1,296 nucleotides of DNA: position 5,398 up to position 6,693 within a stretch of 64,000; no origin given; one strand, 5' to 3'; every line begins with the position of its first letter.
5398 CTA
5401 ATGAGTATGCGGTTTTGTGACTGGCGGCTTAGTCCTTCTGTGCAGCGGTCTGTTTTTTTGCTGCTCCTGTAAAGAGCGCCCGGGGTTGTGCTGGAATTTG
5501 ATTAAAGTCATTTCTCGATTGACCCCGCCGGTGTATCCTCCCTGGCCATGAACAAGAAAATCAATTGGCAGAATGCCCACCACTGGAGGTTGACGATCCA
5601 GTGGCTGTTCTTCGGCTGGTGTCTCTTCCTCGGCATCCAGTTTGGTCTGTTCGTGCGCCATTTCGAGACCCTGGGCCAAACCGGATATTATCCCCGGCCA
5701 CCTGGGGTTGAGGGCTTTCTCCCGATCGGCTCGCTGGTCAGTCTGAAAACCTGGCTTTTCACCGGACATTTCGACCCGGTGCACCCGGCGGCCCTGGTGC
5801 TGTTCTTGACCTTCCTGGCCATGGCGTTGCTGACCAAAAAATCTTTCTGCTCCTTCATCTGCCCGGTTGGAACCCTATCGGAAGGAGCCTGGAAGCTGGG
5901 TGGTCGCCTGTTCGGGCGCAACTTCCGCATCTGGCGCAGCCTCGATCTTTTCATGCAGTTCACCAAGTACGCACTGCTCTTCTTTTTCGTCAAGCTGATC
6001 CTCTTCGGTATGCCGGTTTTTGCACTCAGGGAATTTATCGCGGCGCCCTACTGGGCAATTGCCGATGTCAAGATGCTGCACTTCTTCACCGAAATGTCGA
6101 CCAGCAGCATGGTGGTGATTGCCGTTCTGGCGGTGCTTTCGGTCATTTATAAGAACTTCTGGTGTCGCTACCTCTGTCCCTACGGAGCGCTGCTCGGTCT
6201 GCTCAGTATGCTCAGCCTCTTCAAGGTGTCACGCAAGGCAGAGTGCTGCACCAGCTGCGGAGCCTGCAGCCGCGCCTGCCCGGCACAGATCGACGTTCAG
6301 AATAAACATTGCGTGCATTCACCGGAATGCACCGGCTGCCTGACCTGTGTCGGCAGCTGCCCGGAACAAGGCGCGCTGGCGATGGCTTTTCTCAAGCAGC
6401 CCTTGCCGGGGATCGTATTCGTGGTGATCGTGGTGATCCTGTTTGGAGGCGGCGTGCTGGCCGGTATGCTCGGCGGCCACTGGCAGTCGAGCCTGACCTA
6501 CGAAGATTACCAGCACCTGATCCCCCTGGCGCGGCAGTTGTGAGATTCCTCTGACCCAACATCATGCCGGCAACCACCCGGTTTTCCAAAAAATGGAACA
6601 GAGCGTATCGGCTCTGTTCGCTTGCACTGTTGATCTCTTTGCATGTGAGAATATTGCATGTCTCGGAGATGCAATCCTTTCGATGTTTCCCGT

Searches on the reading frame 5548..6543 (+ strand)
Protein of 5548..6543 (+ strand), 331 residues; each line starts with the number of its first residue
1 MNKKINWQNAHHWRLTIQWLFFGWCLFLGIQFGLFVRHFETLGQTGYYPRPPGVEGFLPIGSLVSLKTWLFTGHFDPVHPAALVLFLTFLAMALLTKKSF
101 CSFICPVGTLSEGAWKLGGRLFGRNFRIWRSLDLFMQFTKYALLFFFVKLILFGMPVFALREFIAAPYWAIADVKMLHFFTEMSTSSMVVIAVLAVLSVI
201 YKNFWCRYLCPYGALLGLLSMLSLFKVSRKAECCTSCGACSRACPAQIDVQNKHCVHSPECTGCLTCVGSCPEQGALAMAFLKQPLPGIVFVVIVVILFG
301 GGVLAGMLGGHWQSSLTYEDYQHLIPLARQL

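Call 25: search_protein_families(library=pfam, proteins=[window:5548-6543:+], max_evalue=0.00001)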
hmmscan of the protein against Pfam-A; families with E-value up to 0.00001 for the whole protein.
window:5548-6543:+ (331 aa): 2 families
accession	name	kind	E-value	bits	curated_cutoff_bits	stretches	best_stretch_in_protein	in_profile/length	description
PF12801.12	Fer4_5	-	9.2e-19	67.6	22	2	78-124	1-47/48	4Fe-4S binding domain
PF00037.32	Fer4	-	1.7e-06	28.1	21.1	0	232-246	6-20/24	4Fe-4S binding domain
